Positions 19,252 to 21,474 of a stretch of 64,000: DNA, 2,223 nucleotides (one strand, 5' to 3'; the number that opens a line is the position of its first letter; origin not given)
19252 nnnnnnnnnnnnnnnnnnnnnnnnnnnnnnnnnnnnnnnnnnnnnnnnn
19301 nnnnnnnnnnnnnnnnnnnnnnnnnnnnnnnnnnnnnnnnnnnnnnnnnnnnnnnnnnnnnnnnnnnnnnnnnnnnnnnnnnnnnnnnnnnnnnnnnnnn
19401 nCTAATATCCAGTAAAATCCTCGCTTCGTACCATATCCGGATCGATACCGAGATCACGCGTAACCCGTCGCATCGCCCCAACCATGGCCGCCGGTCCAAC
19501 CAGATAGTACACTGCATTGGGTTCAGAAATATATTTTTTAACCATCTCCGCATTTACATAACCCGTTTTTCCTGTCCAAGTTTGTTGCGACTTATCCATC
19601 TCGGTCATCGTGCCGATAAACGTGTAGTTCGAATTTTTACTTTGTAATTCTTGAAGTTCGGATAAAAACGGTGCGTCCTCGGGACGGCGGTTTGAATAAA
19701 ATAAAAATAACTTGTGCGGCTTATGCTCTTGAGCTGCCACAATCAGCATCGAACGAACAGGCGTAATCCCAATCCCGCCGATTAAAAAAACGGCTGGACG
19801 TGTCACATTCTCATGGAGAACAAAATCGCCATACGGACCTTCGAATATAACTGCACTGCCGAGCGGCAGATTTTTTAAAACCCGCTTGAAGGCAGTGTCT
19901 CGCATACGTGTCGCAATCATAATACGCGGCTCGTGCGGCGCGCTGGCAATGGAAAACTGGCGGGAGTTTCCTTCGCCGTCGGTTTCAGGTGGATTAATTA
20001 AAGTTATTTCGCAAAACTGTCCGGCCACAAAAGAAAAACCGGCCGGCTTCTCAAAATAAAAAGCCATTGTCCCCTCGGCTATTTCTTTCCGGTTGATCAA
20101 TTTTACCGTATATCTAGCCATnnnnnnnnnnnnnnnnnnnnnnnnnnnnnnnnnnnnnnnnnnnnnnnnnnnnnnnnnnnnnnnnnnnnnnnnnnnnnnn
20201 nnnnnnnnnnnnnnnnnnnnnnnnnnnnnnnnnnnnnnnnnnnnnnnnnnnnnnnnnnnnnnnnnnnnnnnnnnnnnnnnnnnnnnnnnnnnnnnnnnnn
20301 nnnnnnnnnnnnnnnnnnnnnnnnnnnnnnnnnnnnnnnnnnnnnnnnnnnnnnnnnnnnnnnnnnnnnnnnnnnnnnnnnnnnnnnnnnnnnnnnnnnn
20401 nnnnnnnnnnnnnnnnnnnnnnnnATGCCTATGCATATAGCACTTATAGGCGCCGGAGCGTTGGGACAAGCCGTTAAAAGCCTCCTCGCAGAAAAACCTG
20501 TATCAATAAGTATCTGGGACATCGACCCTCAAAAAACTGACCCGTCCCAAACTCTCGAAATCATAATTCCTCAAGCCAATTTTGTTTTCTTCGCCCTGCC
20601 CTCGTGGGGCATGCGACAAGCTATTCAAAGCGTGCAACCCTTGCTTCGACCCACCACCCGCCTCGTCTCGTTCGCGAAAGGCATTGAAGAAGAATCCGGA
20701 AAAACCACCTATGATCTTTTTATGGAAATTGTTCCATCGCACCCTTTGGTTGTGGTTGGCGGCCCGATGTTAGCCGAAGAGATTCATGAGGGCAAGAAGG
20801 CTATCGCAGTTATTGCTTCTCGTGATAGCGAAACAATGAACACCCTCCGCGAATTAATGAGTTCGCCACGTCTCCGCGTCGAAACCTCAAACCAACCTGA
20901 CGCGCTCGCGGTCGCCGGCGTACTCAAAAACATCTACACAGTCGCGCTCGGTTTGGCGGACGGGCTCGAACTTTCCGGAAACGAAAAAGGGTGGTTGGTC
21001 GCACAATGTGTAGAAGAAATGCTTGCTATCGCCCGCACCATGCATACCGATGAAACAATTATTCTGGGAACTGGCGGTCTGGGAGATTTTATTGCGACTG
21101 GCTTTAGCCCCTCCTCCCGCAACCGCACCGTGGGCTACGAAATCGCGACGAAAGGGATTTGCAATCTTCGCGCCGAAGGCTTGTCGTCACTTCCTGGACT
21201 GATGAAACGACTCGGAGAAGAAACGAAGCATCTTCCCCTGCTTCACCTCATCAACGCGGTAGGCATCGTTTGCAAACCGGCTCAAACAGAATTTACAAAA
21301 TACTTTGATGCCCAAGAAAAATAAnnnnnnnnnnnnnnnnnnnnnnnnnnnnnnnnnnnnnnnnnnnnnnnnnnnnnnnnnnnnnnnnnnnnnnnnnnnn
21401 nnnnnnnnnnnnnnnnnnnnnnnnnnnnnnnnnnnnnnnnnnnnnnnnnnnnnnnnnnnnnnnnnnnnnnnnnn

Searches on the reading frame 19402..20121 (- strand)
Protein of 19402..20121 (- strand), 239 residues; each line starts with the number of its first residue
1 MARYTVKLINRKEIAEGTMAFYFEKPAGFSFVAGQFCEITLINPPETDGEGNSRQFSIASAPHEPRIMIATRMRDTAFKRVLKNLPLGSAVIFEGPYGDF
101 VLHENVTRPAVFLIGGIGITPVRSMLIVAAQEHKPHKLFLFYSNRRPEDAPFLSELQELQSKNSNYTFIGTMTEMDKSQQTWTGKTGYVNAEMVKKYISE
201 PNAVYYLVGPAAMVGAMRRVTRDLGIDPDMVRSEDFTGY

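Call 10: search_protein_families(library=pfam, proteins=[window:19402-20121:-], max_evalue=0.001)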
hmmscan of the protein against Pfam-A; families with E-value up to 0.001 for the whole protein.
window:19402-20121:- (239 aa): 2 families
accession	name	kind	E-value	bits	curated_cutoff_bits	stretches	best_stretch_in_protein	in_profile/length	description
PF00175.26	NAD_binding_1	-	5e-20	72.6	22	1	113-218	2-108/109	Oxidoreductase NAD-binding domain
PF00970.30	FAD_binding_6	-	0.00067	20.4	21.1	0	6-100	2-97/99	Oxidoreductase FAD-binding domain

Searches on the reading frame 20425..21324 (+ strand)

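Call 10: search_protein_families(library=pfam, proteins=[window:20425-21324:+], max_evalue=0.001)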
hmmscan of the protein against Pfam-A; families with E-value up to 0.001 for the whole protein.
window:20425-21324:+ (299 aa): 4 families
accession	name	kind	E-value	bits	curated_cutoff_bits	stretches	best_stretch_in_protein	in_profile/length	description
PF01210.29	NAD_Gly3P_dh_N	-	1.5e-21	77.5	23.1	1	42-137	61-157/158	NAD-dependent glycerol-3-phosphate dehydrogenase N-terminus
PF07479.19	NAD_Gly3P_dh_C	-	4.7e-21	75.9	25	1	162-279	6-130/142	NAD-dependent glycerol-3-phosphate dehydrogenase C-terminus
PF20618.3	GPD_NAD_C_bact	-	4.5e-07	30.8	27.6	1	218-245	2-28/66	Bacterial GPD, NAD-dependent C-terminal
PF02558.23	ApbA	-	4.8e-05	23.5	22.2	0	47-90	63-106/150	Ketopantoate reductase PanE/ApbA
